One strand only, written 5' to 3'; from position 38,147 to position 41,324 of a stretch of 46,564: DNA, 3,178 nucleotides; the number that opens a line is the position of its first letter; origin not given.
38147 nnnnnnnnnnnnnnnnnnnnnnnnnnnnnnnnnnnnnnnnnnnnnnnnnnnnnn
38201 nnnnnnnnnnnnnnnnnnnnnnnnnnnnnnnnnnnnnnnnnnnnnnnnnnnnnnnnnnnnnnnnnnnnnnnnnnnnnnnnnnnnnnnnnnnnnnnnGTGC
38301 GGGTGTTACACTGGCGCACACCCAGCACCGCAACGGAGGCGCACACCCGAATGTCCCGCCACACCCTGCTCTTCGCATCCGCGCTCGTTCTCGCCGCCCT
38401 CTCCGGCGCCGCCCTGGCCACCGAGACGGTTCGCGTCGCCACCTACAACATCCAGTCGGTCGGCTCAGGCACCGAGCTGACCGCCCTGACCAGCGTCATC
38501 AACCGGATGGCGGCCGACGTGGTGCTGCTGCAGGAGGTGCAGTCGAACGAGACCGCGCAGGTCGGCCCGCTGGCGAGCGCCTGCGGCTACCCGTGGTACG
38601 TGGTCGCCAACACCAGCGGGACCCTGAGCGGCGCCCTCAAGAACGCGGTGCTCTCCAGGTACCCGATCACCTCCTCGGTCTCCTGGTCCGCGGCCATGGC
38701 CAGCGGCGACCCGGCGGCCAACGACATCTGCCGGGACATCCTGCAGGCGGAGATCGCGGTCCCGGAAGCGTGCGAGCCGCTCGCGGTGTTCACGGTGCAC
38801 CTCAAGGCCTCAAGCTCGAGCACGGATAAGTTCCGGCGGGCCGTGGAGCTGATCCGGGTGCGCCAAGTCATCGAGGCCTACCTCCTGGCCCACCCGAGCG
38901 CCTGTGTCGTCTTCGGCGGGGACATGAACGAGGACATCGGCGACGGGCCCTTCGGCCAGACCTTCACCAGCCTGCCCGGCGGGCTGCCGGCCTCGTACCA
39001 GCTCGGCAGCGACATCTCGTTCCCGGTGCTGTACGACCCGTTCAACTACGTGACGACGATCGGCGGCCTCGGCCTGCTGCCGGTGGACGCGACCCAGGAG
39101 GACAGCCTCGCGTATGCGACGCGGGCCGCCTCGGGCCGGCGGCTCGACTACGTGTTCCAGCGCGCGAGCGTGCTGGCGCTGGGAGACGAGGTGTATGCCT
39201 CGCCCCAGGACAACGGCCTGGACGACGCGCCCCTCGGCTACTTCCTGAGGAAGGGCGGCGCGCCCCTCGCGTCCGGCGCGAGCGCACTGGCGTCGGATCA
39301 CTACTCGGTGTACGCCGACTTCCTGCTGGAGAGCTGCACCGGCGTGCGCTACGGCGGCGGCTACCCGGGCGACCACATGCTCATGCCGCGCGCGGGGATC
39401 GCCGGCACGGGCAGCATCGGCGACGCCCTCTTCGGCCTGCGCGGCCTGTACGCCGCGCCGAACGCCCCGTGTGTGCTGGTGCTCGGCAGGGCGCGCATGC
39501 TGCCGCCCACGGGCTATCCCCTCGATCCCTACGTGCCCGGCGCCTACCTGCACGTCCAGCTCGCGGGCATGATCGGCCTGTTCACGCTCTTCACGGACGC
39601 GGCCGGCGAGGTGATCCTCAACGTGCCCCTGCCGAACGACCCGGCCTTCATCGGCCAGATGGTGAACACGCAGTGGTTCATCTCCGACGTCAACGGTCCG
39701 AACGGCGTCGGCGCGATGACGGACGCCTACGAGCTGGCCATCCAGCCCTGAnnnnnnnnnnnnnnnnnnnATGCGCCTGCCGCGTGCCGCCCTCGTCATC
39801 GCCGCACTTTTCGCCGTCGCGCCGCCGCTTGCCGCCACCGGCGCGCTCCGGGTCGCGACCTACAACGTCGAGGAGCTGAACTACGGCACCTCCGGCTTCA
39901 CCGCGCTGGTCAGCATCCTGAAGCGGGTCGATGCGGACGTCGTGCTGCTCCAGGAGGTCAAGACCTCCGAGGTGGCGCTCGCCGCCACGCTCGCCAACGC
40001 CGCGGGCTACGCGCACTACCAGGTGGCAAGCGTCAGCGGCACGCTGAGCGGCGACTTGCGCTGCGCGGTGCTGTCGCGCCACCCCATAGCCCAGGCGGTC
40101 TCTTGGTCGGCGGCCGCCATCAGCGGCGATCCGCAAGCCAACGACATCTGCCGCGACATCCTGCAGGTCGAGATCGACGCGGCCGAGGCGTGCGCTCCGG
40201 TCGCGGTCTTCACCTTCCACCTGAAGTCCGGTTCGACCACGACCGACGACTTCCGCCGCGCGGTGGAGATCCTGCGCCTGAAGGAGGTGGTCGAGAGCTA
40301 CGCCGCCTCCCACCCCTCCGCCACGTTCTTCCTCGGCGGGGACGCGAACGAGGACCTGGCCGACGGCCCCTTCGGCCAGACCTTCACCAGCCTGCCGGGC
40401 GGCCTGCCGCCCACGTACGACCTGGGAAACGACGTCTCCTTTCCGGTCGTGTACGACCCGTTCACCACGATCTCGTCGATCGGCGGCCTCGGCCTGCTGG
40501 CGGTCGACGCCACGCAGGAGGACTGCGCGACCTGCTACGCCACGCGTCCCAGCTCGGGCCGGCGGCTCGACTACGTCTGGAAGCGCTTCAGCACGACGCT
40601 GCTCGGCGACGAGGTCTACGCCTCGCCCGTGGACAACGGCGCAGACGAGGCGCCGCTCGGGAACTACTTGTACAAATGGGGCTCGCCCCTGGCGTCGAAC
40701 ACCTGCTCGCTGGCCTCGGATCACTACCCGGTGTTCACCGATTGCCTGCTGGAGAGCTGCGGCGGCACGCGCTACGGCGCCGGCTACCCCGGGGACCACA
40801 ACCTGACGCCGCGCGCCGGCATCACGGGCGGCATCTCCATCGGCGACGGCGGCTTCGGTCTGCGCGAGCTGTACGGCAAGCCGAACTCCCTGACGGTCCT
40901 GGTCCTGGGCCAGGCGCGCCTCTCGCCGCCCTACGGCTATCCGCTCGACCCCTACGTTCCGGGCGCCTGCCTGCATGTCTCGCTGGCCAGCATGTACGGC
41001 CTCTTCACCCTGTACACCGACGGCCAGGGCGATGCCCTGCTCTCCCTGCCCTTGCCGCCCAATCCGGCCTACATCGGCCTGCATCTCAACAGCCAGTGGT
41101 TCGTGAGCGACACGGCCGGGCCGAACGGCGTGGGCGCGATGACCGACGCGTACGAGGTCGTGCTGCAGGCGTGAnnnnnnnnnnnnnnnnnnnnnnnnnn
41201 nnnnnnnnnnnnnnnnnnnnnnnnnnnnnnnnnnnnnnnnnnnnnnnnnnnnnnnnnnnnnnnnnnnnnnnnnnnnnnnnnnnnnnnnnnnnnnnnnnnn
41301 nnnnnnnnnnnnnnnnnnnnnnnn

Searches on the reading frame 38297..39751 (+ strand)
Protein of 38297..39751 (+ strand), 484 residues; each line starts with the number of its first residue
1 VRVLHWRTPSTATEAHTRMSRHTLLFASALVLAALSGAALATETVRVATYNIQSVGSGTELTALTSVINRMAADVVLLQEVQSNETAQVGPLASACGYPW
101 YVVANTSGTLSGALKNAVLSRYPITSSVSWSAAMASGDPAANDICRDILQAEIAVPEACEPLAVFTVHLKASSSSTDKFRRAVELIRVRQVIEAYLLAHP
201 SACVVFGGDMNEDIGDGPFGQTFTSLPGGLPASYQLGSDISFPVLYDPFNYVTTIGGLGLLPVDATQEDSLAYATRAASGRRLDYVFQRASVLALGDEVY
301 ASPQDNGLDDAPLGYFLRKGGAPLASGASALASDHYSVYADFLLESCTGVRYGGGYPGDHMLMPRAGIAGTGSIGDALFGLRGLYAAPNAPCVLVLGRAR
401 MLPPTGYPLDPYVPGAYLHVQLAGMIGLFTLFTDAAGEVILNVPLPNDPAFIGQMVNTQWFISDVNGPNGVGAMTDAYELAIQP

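Call 12: search_protein_families(library=pfam, proteins=[window:38297-39751:+], max_evalue=0.001)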
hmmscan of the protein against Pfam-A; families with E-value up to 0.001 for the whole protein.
window:38297-39751:+ (484 aa): 1 family
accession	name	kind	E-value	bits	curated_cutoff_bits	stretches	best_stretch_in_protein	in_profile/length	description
PF03372.29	Exo_endo_phos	-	3e-14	53.7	24.5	1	48-335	1-225/225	Endonuclease/Exonuclease/phosphatase family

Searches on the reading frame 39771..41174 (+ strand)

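Call 23: search_protein_families(library=pfam, proteins=[window:39771-41174:+], max_evalue=0.001)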
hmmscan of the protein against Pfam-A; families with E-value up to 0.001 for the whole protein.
window:39771-41174:+ (467 aa): 1 family
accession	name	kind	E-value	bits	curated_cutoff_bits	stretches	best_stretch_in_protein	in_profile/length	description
PF03372.29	Exo_endo_phos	-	5.6e-13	49.6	24.5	1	29-269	1-200/225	Endonuclease/Exonuclease/phosphatase family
